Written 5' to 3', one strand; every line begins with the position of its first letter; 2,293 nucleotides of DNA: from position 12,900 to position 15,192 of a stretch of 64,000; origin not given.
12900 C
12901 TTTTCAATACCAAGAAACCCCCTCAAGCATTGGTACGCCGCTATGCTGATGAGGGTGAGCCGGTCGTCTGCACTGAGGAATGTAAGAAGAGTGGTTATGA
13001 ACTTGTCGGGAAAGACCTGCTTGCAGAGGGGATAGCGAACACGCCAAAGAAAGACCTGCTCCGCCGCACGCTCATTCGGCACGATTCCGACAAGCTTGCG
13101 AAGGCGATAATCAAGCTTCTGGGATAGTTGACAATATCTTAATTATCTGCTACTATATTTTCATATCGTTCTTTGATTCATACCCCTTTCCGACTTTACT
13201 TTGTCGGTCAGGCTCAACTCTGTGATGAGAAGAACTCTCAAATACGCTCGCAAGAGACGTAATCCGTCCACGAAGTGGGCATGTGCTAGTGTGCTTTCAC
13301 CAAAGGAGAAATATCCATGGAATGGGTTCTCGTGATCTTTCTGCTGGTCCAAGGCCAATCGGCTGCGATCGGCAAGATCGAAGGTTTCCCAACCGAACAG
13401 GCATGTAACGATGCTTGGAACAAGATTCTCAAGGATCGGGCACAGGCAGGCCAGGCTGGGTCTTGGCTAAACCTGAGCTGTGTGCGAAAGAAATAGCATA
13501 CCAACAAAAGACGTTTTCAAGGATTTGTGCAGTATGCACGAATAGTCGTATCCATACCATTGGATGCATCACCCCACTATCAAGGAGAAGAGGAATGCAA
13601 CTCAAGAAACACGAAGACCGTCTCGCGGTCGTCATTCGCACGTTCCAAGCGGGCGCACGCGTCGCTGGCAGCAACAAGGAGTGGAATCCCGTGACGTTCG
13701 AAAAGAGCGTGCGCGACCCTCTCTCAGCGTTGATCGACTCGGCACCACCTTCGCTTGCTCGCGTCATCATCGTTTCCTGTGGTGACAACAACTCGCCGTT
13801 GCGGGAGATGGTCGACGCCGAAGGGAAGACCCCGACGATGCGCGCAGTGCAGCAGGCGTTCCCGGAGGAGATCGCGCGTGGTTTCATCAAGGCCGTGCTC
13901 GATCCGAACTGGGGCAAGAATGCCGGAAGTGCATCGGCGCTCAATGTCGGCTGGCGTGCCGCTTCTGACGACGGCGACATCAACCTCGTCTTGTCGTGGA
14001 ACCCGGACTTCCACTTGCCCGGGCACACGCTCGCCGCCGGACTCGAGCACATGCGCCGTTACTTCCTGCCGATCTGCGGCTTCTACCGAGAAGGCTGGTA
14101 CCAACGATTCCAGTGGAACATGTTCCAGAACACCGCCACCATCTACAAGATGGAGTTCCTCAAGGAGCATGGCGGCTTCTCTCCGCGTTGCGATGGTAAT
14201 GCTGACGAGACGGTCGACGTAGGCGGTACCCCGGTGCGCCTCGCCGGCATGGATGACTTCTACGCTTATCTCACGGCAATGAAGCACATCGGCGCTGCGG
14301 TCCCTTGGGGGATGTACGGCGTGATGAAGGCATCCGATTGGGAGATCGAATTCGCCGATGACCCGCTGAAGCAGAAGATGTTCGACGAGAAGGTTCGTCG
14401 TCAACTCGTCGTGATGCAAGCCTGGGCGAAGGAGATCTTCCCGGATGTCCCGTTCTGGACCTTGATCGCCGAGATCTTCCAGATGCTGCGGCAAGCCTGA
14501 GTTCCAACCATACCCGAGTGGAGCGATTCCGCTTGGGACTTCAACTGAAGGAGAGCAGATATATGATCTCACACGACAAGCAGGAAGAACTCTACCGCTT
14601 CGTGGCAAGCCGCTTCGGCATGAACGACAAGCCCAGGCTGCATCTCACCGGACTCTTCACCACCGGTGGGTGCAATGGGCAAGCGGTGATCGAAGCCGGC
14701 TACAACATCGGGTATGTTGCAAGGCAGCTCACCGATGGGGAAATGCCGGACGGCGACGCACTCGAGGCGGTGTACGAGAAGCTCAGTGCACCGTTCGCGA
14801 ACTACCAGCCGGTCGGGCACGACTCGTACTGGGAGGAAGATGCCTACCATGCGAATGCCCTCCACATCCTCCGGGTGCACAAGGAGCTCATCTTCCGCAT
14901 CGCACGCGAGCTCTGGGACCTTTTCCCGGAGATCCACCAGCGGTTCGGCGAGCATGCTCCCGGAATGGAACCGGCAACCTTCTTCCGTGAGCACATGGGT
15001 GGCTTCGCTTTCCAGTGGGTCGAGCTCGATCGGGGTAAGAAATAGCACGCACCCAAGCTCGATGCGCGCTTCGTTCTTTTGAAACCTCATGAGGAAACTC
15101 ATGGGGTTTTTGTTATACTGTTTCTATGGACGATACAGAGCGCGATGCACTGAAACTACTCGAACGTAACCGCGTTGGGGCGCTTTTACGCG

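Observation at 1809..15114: Three higher-GC, self-contained expression cassettes scattered in the glycan locus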

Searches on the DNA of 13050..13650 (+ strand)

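Call 68: search_rna_families(source=window, start=13050, end=13650, threshold=evalue, max_evalue=1)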
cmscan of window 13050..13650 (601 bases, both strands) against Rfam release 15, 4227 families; matches with E-value up to 1: 0.
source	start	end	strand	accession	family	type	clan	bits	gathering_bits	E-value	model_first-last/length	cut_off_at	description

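Call 101: build_rna_model(alignment_id=A6, structure=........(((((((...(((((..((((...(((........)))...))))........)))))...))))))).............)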
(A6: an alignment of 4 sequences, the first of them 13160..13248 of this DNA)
Model R1 built from alignment A6 (4 sequences, 89 columns); structure: as given.
model positions 89; base pairs 19; branch points 0; effective number of sequences 1.31; information 0.64 bits per position. Calibrated on 0.2 Mb of random sequence (short: E-values are rough).
structure used (alignment columns):
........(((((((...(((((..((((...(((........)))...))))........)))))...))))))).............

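Call 102: search_with_rna_model(model_id=R1, sources=[window, L002, L005, L009, L010, L011, L013, L014, L015, L016, L017, L018, L019, L020, L021, L022, L023, L024, L025, L026, L027, L028, L029, L030, L031, L032, L033, L034, L035, L036, L037, L038, L041, L042, L043], max_evalue=1, show_alignments=4)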
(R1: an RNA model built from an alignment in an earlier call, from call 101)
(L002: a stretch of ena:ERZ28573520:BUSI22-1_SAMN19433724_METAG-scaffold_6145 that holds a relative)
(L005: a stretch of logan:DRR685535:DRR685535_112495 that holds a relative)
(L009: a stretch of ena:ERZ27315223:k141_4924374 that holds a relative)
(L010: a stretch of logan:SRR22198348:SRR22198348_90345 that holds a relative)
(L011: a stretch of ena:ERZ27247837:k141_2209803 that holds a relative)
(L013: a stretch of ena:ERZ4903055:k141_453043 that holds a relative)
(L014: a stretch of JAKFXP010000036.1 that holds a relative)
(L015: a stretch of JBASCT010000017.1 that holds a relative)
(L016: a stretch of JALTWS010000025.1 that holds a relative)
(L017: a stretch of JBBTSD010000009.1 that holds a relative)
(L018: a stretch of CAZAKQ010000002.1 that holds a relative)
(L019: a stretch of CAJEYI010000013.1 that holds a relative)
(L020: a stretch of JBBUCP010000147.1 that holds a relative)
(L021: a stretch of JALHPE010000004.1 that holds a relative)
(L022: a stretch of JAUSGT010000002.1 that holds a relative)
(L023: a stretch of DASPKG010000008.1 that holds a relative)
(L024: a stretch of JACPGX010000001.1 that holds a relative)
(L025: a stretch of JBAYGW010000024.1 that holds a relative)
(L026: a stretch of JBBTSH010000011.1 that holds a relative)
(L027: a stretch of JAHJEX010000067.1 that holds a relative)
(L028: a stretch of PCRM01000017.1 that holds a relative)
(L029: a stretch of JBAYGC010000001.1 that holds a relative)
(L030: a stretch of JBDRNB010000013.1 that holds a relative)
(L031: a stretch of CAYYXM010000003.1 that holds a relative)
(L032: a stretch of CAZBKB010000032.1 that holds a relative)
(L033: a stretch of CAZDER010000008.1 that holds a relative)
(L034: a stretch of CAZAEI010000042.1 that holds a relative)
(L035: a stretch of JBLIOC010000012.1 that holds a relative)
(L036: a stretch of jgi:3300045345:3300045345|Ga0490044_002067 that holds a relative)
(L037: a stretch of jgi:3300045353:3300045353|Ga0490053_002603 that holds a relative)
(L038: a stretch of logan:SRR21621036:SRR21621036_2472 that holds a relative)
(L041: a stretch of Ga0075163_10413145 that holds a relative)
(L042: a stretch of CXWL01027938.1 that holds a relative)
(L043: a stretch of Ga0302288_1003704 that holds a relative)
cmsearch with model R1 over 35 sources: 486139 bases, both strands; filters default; matches with E-value up to 1: 7.
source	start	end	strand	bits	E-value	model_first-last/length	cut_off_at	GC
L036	4315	4403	+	115.3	6.6e-25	1-89/89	no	0.45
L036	3659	3747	+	111.9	4.5e-24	1-89/89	no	0.47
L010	9839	9927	+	110.8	8.1e-24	1-89/89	no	0.43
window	13160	13248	+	107.9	4.1e-23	1-89/89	no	0.42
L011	227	315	+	41.6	8.3e-07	1-89/89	no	0.38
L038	1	37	+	38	6.3e-06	53-89/89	5'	0.43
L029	4955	5032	+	17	0.91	1-89/89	no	0.19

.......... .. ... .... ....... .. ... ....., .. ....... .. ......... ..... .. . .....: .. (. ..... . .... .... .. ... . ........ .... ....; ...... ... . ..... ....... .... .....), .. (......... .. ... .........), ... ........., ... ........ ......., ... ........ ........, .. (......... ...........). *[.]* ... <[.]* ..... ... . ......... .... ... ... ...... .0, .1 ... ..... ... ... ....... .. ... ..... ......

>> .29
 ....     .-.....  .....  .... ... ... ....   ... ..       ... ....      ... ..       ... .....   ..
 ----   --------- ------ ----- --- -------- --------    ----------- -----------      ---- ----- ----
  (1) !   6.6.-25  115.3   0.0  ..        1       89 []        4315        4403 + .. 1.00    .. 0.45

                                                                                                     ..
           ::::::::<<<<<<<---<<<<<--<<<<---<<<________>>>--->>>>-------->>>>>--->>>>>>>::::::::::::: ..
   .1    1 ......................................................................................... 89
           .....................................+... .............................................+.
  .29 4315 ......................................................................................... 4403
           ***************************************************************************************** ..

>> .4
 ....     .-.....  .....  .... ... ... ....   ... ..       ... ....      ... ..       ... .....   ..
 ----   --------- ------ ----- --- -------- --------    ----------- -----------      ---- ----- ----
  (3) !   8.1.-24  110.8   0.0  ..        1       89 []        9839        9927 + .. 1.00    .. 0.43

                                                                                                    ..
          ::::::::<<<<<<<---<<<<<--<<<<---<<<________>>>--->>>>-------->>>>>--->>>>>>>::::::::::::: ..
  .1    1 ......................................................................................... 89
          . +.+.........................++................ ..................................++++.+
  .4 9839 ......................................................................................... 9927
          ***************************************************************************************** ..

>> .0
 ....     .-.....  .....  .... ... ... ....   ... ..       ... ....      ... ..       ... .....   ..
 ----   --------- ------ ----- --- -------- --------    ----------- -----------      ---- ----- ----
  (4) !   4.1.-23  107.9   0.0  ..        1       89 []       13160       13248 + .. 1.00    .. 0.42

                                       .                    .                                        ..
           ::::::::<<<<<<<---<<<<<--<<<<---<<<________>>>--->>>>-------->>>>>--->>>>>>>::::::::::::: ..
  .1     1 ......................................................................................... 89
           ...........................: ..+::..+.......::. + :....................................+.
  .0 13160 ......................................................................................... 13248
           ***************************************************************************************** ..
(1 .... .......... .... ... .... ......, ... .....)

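Call 104: search_with_rna_model(model_id=R1, sources=[window, L010, L011, L036], max_evalue=0.001, make_alignment=true)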
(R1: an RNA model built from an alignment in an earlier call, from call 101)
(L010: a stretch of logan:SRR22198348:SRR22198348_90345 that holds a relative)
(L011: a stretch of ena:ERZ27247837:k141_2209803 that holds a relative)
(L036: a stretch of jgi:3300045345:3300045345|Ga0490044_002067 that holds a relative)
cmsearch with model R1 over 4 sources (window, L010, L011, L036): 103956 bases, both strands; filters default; matches with E-value up to 0.001: 5.
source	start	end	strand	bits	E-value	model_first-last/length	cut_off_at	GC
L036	4315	4403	+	115.3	1.4e-25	1-89/89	no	0.45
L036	3659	3747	+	111.9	9.6e-25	1-89/89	no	0.47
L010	9839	9927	+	110.8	1.7e-24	1-89/89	no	0.43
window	13160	13248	+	107.9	8.8e-24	1-89/89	no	0.42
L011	227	315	+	41.6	1.8e-07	1-89/89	no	0.38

Alignment A7: 5 matches aligned to the model, 90 columns, each read 5' to 3' on its own strand. Consensus structure (alignment columns), stored with it:
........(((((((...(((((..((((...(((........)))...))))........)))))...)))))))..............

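Call 111: search_with_rna_model(model_id=R1, sources=[window, L010, L011, L036, L044, L045, L046, L047, L042], max_evalue=0.1, make_alignment=true)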
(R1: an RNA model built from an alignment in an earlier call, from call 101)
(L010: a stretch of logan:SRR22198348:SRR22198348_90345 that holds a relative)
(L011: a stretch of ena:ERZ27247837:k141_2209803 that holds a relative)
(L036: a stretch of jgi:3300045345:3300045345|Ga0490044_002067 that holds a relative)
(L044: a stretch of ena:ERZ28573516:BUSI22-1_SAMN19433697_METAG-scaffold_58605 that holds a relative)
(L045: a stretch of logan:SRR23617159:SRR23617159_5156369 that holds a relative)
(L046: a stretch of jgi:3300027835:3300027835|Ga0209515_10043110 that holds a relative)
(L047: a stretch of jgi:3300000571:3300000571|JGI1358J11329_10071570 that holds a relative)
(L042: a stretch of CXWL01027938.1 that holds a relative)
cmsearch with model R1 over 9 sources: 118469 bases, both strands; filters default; matches with E-value up to 0.1: 9.
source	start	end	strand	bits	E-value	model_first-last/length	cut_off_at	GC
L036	4315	4403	+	115.3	1.6e-25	1-89/89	no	0.45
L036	3659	3747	+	111.9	1.1e-24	1-89/89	no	0.47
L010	9839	9927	+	110.8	2e-24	1-89/89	no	0.43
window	13160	13248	+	107.9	1e-23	1-89/89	no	0.42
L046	578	666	+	75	1.3e-15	1-89/89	no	0.44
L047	29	117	+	75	1.3e-15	1-89/89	no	0.44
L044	3533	3619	+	54.4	1.4e-10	1-89/89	no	0.34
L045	1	80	+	43.5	6.8e-08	8-89/89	5'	0.34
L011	227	315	+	41.6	2e-07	1-89/89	no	0.38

Alignment A9: 9 matches aligned to the model, 90 columns, each read 5' to 3' on its own strand. Consensus structure (alignment columns), stored with it:
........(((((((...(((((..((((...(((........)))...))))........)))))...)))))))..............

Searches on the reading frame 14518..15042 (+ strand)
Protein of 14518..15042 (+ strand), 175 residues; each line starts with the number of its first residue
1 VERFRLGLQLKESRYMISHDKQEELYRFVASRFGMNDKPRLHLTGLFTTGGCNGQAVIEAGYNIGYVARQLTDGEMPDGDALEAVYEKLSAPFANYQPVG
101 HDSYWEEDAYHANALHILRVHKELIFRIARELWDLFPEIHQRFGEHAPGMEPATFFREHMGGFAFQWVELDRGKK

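Call 7: search_protein_families(library=pfam, proteins=[window:14518-15042:+], max_evalue=0.01)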
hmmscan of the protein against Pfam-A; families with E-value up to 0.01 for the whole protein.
window:14518-15042:+ (175 aa): 0 families

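Call 20: search_protein_families(library=ncbifam, proteins=[window:14563-15042:+], max_evalue=0.1)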
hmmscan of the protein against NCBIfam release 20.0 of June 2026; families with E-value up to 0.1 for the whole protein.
window:14563-15042:+ (160 aa): 0 families

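Call 21: search_protein_families(library=phrogs, proteins=[window:14563-15042:+], max_evalue=0.1)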
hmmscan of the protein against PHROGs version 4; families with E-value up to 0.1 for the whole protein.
window:14563-15042:+ (160 aa): 1 family
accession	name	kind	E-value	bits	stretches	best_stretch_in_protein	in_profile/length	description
phrog_18580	-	unknown function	0.037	15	1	117-156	17-55/66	-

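Call 74: search_protein_representatives(protein=window:14563-15042:+)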
Query: 160 residues. Proteins with E-value up to 0.001 (for the whole library): 6; up to 1e-10: 3; up to 1e-30: 1. The best 6 are listed.
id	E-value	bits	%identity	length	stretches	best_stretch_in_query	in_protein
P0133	1.0e-107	373.7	100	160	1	1-160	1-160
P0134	8.5e-27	110.4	46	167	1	1-148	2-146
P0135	6.0e-19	84.9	36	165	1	1-150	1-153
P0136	1.5e-10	57.6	-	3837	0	-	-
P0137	4.2e-10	56.1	30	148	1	10-148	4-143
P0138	8.9e-04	35.6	38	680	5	9-38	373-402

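Call 90: search_protein_families(library=padloc, proteins=[window:14563-15042:+], max_evalue=0.01)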
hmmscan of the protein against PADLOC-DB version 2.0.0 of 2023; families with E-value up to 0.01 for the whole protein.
window:14563-15042:+ (160 aa): 0 families
